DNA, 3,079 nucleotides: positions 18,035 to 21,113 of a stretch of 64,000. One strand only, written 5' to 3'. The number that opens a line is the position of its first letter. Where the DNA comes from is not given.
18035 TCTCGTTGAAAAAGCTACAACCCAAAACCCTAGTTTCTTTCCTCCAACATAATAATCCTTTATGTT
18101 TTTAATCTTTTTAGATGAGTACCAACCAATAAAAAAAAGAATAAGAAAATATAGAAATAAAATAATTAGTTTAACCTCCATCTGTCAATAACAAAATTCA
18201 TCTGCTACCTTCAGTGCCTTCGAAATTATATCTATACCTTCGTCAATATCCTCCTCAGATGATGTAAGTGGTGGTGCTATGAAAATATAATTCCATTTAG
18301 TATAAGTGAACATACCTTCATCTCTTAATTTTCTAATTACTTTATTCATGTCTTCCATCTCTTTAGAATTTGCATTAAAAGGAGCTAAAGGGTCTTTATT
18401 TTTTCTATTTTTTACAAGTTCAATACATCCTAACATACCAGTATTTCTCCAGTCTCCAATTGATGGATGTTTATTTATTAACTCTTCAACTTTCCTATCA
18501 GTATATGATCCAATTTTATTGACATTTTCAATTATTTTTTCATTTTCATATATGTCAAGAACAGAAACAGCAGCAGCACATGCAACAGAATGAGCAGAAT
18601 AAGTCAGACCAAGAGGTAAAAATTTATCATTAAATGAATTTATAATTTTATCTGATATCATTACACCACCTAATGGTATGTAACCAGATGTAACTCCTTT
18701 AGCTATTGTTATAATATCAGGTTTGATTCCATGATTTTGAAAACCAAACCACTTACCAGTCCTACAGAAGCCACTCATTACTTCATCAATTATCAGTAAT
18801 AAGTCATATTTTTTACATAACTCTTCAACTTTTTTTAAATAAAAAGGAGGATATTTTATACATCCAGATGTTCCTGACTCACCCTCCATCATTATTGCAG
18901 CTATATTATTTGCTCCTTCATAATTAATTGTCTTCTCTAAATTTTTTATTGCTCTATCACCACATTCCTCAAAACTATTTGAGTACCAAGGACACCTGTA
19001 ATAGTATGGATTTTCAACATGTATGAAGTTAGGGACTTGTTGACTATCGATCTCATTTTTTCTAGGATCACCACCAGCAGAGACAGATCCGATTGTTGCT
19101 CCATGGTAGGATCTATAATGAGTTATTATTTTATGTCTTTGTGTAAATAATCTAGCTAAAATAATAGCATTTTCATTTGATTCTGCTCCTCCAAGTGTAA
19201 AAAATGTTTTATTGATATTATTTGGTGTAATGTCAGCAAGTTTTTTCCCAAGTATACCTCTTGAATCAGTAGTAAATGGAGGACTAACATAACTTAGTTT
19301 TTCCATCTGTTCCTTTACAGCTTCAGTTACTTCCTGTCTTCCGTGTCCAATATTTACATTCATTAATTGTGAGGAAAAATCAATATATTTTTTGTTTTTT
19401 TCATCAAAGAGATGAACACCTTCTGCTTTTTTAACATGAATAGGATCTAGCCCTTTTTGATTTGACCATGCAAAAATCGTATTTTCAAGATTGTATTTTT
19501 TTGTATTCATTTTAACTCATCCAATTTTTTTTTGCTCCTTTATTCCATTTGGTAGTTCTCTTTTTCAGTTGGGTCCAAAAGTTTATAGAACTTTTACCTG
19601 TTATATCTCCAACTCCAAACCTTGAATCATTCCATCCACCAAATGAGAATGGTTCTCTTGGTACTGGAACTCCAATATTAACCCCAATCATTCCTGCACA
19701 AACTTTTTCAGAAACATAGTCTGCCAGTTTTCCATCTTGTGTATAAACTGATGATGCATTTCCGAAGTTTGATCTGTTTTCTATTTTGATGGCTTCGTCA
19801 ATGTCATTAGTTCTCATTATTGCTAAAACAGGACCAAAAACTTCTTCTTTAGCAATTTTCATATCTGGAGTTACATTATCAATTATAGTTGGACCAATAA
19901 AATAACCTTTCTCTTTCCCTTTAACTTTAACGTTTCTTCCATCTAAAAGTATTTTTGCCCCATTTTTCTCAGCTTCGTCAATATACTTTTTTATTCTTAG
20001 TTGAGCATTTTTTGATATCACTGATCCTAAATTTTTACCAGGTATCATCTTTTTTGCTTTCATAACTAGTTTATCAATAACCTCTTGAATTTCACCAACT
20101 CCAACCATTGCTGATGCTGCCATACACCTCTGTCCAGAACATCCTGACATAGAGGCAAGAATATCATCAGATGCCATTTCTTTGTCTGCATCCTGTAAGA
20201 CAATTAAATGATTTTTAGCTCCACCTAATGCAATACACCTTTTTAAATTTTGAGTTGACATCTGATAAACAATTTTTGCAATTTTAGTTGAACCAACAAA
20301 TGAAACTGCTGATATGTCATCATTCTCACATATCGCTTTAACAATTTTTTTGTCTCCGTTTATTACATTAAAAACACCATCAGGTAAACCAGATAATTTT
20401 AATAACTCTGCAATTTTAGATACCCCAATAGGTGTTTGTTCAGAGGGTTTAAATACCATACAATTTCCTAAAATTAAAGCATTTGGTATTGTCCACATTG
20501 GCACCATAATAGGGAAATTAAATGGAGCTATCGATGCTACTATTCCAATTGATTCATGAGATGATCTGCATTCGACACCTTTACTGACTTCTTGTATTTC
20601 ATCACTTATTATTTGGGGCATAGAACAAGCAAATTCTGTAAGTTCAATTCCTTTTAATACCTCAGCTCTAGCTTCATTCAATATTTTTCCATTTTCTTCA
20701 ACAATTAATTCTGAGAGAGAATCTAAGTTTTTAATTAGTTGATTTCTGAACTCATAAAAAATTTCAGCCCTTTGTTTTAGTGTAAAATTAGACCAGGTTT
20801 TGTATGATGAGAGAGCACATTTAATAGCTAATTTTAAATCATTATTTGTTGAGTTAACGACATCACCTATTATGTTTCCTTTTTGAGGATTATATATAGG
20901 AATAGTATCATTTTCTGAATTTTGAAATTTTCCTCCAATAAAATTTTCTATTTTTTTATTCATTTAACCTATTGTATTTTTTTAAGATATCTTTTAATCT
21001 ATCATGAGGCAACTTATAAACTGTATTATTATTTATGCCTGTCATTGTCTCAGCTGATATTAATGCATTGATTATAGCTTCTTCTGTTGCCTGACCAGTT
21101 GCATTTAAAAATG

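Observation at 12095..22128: Six-gene operon couples an exported DmpA/BapA-type aminopeptidase to uptake and a complete beta-alanine-type catabolic route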

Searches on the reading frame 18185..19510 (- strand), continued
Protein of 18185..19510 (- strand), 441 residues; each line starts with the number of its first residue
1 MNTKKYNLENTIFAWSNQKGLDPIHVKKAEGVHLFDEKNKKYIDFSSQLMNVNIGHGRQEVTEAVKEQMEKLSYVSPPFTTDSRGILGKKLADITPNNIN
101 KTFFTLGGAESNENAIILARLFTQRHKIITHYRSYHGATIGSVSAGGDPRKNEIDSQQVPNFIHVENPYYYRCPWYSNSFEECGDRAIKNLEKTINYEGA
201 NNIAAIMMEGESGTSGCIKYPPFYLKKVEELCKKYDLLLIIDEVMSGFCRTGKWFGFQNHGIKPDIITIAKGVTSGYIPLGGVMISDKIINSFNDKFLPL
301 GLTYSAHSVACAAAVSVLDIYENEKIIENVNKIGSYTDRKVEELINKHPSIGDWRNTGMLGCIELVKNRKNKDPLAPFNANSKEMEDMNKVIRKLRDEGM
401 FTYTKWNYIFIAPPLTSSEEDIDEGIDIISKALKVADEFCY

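Call 55: search_protein_families(library=ncbifam, proteins=[L092:151-1602:+, L092:1606-2487:+, L092:2474-3490:+, L092:3492-5369:+, L092:5373-6269:+, L092:6278-7291:+, L092:7294-8865:+, L092:8878-9891:-], max_evalue=1e-40)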
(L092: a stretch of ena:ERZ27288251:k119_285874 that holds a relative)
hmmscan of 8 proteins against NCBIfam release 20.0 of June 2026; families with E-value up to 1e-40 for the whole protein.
L092:151-1602:+ (483 aa): 35 families (the best 25 are shown)
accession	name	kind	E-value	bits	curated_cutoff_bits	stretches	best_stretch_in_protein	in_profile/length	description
TIGR01722.1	MMSDH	subfamily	3.5e-154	514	448.5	1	5-473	1-477/477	CoA-acylating methylmalonate-semialdehyde dehydrogenase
NF042993.1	AlphKGSA_gudD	equivalog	2.8e-94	316.5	770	1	4-468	3-477/481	alpha-ketoglutaric semialdehyde dehydrogenase GucD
NF052305.1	DioxValDhHalo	equivalog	3.2e-90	303.3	750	1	1-467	1-477/483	2,5-dioxovalerate dehydrogenase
TIGR02299.1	HpaE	equivalog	3.2e-87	293.1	638.35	1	5-468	1-473/488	5-carboxymethyl-2-hydroxymuconate semialdehyde dehydrogenase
TIGR01804.1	BADH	equivalog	1.5e-85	287.4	668.6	1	8-465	1-465/467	betaine-aldehyde dehydrogenase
NF010000.0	PRK13473.1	subfamily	9.1e-85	285.1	615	1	6-451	4-454/475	aminobutyraldehyde dehydrogenase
NF009725.0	PRK13252.1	equivalog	4.4e-84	282.7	593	1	4-467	6-475/488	betaine-aldehyde dehydrogenase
NF002852.0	PRK03137.1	subfamily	9.8e-82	275.4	648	1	5-432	37-473/514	L-glutamate gamma-semialdehyde dehydrogenase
TIGR01780.1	SSADH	subfamily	2.3e-79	267.4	646.35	1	23-463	1-444/448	succinate-semialdehyde dehydrogenase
NF040648.1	lactal_redase_Meth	equivalog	1.2e-76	258.6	650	1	8-451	2-444/463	lactaldehyde dehydrogenase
NF007497.0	PRK10090.1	equivalog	4.8e-74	249.9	500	1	4-458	6-464/480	aldehyde dehydrogenase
NF006916.0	PRK09407.1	equivalog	5.4e-74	249.7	521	1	17-465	32-486/526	succinic semialdehyde dehydrogenase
TIGR01237.1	D1pyr5carbox2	equivalog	2.2e-73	247.8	659.65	1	7-447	35-486/511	L-glutamate gamma-semialdehyde dehydrogenase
NF040792.1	glyc_ald_dh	equivalog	4.3e-73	246.9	760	1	7-434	3-439/488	D-glyceraldehyde dehydrogenase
NF050084.1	pip_6_carb_DH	equivalog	7.5e-72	242.8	730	1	24-470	2-459/475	L-piperidine-6-carboxylate dehydrogenase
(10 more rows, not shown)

L092:1606-2487:+ (293 aa): 1 family
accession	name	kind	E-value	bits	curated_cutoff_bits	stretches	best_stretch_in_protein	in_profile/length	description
TIGR04378.1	myo_inos_iolB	equivalog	9.6e-95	316.8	205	1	21-271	2-246/247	5-deoxy-glucuronate isomerase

L092:2474-3490:+ (338 aa): 2 families
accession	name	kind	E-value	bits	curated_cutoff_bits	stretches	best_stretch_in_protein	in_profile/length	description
TIGR04382.1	myo_inos_iolC_N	equivalog_domain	6.7e-111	370.5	300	1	6-332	1-309/309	5-dehydro-2-deoxygluconokinase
NF047869.1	myo_kin_aldol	exception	8.4e-70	235.7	600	1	4-331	4-330/586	bifunctional 5-dehydro-2-deoxygluconokinase/5-dehydro-2-deoxyphosphogluconate aldolase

L092:3492-5369:+ (625 aa): 34 families (the best 25 are shown)
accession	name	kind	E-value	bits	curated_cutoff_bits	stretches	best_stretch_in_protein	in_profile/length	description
TIGR04377.1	myo_inos_iolD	equivalog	5.1e-263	874.3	715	1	5-622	1-615/616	3D-(3,5/4)-trihydroxycyclohexane-1,2-dione acylhydrolase (decyclizing)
NF004919.0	PRK06276.1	equivalog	7.7e-68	229.2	866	1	47-585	31-541/582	acetolactate synthase large subunit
NF004710.0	PRK06048.1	equivalog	4.8e-67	226.7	976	1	5-592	7-547/561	acetolactate synthase large subunit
TIGR00118.1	acolac_lg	equivalog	6.6e-67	226.2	538.35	1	26-588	11-540/557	biosynthetic-type acetolactate synthase large subunit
NF005860.0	PRK07789.1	equivalog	7e-64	216.2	881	1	27-577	45-572/615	acetolactate synthase large subunit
NF006187.0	PRK08322.1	equivalog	2.8e-63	214.2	509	1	27-583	13-529/548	acetolactate synthase large subunit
NF005039.0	PRK06456.1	equivalog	3.7e-61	207.3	868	1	23-584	9-546/572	acetolactate synthase large subunit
NF006524.0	PRK08978.1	equivalog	1.4e-60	205.1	738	1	32-587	17-529/548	acetolactate synthase 2 catalytic subunit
NF006319.0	PRK08527.1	equivalog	4.5e-60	203.6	905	1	29-588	17-544/565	acetolactate synthase large subunit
NF005584.0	PRK07282.1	equivalog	8.6e-56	189.6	970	1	33-500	27-477/566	acetolactate synthase large subunit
NF005651.0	PRK07418.1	subfamily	1.4e-54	185.3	942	1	51-584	56-561/617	acetolactate synthase large subunit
NF006377.0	PRK08611.1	equivalog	9.4e-53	179.6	742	1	46-583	34-530/576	pyruvate oxidase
NF008431.0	PRK11269.1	equivalog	3.9e-52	177.6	791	1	32-580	20-549/591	glyoxylate carboligase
NF006016.1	PRK08155.1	equivalog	8.1e-52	176.4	870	1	34-502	21-467/554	acetolactate synthase large subunit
NF006052.0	PRK08199.1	subfamily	2.4e-51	174.7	539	1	48-584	39-539/559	thiamine pyrophosphate protein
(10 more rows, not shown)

L092:5373-6269:+ (298 aa): 1 family
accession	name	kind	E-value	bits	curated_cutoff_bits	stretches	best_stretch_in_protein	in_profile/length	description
TIGR04379.1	myo_inos_iolE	equivalog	4.1e-56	190.7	290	1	2-295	2-288/290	myo-inosose-2 dehydratase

L092:6278-7291:+ (337 aa): 2 families
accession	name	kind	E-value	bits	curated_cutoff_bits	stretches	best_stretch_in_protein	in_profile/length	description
TIGR04380.1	myo_inos_iolG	equivalog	1.9e-125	418.1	355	1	5-331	1-329/330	inositol 2-dehydrogenase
NF040723.1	UDP-GlcNAcDh_Arch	equivalog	3.4e-46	158.2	450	1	7-326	2-302/302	UDP-N-acetylglucosamine 3-dehydrogenase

L092:7294-8865:+ (523 aa): 2 families
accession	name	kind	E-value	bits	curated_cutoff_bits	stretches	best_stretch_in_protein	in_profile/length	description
NF007790.0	PRK10484.1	equivalog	1.4e-212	707.2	401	1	1-523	3-524/527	solute:sodium symporter family transporter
TIGR00813.1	sss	superfamily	5e-87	292.6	184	1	33-443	1-411/411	sodium/solute symporter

L092:8878-9891:- (337 aa): 2 families
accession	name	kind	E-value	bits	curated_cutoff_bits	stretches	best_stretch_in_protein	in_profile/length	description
TIGR04380.1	myo_inos_iolG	equivalog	8.5e-100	333.8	355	1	4-334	2-328/330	inositol 2-dehydrogenase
NF052679.1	InsChiInosDhIolG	equivalog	2.7e-43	148.3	540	1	4-320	3-310/343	bifunctional inositol 2-dehydrogenase/D-chiro-inositol 1-dehydrogenase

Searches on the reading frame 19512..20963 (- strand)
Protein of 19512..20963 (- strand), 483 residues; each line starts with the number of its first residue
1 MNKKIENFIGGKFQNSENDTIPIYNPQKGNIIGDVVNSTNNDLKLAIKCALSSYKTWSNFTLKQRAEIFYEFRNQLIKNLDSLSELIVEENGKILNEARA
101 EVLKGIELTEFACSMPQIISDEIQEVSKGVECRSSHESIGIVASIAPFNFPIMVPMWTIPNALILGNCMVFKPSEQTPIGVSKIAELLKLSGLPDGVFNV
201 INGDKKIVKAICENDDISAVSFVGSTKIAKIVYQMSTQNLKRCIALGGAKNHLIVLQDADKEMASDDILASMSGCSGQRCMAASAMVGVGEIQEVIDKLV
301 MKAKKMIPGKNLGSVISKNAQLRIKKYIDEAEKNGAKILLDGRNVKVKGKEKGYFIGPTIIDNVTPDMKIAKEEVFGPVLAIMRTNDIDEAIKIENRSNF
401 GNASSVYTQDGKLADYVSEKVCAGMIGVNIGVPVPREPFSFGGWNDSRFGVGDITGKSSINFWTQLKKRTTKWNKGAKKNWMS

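Call 4: search_protein_families(library=pfam, proteins=[window:19512-20963:-], max_evalue=0.001)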
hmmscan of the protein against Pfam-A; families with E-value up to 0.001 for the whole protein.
window:19512-20963:- (483 aa): 2 families
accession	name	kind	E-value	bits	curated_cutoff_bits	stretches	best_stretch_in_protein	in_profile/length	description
PF00171.27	Aldedh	-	5.1e-130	434.5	23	1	14-467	2-459/461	Aldehyde dehydrogenase family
PF05893.19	LuxC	-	0.00012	21.5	21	1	139-285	89-237/401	Acyl-CoA reductase (LuxC)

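Call 5: search_protein_families(library=ncbifam, proteins=[window:19512-20963:-], max_evalue=0.001)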
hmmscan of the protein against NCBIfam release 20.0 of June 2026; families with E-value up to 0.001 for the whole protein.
window:19512-20963:- (483 aa): 41 families (the best 25 are shown)
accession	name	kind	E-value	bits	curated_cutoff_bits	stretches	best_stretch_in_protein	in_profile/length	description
TIGR01722.1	MMSDH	subfamily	9.6e-146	486.2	448.5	1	6-473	2-477/477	CoA-acylating methylmalonate-semialdehyde dehydrogenase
NF052305.1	DioxValDhHalo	equivalog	7.2e-90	302.2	750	1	1-467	1-477/483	2,5-dioxovalerate dehydrogenase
NF042993.1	AlphKGSA_gudD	equivalog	1.3e-89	301.1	770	1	3-468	2-477/481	alpha-ketoglutaric semialdehyde dehydrogenase GucD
NF009725.0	PRK13252.1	equivalog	1.2e-86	291.1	593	1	3-468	5-476/488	betaine-aldehyde dehydrogenase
TIGR01804.1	BADH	equivalog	1.3e-86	291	668.6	1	8-467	1-467/467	betaine-aldehyde dehydrogenase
TIGR01780.1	SSADH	subfamily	2.9e-82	276.9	646.35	1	23-465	1-446/448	succinate-semialdehyde dehydrogenase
NF010000.0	PRK13473.1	subfamily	8.1e-82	275.3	615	1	6-451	4-454/475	aminobutyraldehyde dehydrogenase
TIGR02299.1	HpaE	equivalog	1.7e-80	271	638.35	1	5-468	1-473/488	5-carboxymethyl-2-hydroxymuconate semialdehyde dehydrogenase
NF002852.0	PRK03137.1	subfamily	8.3e-79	265.7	648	1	3-432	35-473/514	L-glutamate gamma-semialdehyde dehydrogenase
NF006916.0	PRK09407.1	equivalog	5.2e-74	249.7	521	1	13-467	28-488/526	succinic semialdehyde dehydrogenase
NF040648.1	lactal_redase_Meth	equivalog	1.4e-72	245.2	650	1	8-451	2-444/463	lactaldehyde dehydrogenase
NF040792.1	glyc_ald_dh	equivalog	2.6e-72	244.3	760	1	7-434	3-439/488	D-glyceraldehyde dehydrogenase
NF045735.1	PaDhStyDPseudo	equivalog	2.1e-71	241.1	850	1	8-467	6-477/483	phenylacetaldehyde dehydrogenase StyD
NF007497.0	PRK10090.1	equivalog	1e-70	238.9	500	1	3-460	5-466/480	aldehyde dehydrogenase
TIGR01237.1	D1pyr5carbox2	equivalog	9.3e-69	232.5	659.65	1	3-447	31-486/511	L-glutamate gamma-semialdehyde dehydrogenase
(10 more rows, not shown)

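Call 14: search_solved_structures(query=window:19512-20963:-, show_alignments=2, max_evalue=1e-60)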
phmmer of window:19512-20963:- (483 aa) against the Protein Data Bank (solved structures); distinct sequences matched with E-value up to 1e-60: 18.
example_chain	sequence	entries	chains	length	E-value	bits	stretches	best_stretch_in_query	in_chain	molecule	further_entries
4zz7_A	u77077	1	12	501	1.2e-118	400.2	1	7-476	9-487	Methylmalonate-semialdehyde dehydrogenase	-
4e4g_A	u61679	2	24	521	2.8e-115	389.1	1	5-478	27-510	Methylmalonate-semialdehyde dehydrogenase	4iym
9q0d_A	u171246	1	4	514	6.7e-114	384.6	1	22-477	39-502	methylmalonate-semialdehyde dehydrogenase (CoA acylating)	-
9izv_A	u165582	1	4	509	7.9e-114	384.3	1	5-475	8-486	Methylmalonate-semialdehyde/malonate-semialdehyde dehydrogenase [acylating], mitochondrial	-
8xxq_A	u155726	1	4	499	1.1e-113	383.8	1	5-475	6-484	Methylmalonate-semialdehyde/malonate-semialdehyde dehydrogenase [acylating], mitochondrial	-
9izx_A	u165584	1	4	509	1.6e-113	383.3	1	5-475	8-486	Methylmalonate-semialdehyde/malonate-semialdehyde dehydrogenase [acylating], mitochondrial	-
9izw_A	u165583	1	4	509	7.9e-113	381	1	5-475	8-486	Methylmalonate-semialdehyde/malonate-semialdehyde dehydrogenase [acylating], mitochondrial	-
9izu_C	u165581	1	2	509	1.5e-112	380.1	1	5-475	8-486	Methylmalonate-semialdehyde/malonate-semialdehyde dehydrogenase [acylating], mitochondrial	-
1t90_A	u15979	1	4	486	9.1e-110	370.9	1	3-472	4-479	Probable methylmalonate-semialdehyde dehydrogenase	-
5tjr_A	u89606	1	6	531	7.1e-109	368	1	5-475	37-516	Methylmalonate-semialdehyde dehydrogenase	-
4qet_A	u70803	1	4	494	6.5e-67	229.7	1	1-468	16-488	Aldehyde dehydrogenase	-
5gtk_A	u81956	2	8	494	2.6e-66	227.7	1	1-468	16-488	Betaine-aldehyde dehydrogenase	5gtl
5gt6_A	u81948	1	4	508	2.9e-66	227.5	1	1-468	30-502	Betaine-aldehyde dehydrogenase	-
4qf6_A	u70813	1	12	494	1.3e-65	225.4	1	1-468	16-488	Aldehyde dehydrogenase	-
8of1_A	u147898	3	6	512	1.7e-63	218.4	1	5-450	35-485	Succinate-semialdehyde dehydrogenase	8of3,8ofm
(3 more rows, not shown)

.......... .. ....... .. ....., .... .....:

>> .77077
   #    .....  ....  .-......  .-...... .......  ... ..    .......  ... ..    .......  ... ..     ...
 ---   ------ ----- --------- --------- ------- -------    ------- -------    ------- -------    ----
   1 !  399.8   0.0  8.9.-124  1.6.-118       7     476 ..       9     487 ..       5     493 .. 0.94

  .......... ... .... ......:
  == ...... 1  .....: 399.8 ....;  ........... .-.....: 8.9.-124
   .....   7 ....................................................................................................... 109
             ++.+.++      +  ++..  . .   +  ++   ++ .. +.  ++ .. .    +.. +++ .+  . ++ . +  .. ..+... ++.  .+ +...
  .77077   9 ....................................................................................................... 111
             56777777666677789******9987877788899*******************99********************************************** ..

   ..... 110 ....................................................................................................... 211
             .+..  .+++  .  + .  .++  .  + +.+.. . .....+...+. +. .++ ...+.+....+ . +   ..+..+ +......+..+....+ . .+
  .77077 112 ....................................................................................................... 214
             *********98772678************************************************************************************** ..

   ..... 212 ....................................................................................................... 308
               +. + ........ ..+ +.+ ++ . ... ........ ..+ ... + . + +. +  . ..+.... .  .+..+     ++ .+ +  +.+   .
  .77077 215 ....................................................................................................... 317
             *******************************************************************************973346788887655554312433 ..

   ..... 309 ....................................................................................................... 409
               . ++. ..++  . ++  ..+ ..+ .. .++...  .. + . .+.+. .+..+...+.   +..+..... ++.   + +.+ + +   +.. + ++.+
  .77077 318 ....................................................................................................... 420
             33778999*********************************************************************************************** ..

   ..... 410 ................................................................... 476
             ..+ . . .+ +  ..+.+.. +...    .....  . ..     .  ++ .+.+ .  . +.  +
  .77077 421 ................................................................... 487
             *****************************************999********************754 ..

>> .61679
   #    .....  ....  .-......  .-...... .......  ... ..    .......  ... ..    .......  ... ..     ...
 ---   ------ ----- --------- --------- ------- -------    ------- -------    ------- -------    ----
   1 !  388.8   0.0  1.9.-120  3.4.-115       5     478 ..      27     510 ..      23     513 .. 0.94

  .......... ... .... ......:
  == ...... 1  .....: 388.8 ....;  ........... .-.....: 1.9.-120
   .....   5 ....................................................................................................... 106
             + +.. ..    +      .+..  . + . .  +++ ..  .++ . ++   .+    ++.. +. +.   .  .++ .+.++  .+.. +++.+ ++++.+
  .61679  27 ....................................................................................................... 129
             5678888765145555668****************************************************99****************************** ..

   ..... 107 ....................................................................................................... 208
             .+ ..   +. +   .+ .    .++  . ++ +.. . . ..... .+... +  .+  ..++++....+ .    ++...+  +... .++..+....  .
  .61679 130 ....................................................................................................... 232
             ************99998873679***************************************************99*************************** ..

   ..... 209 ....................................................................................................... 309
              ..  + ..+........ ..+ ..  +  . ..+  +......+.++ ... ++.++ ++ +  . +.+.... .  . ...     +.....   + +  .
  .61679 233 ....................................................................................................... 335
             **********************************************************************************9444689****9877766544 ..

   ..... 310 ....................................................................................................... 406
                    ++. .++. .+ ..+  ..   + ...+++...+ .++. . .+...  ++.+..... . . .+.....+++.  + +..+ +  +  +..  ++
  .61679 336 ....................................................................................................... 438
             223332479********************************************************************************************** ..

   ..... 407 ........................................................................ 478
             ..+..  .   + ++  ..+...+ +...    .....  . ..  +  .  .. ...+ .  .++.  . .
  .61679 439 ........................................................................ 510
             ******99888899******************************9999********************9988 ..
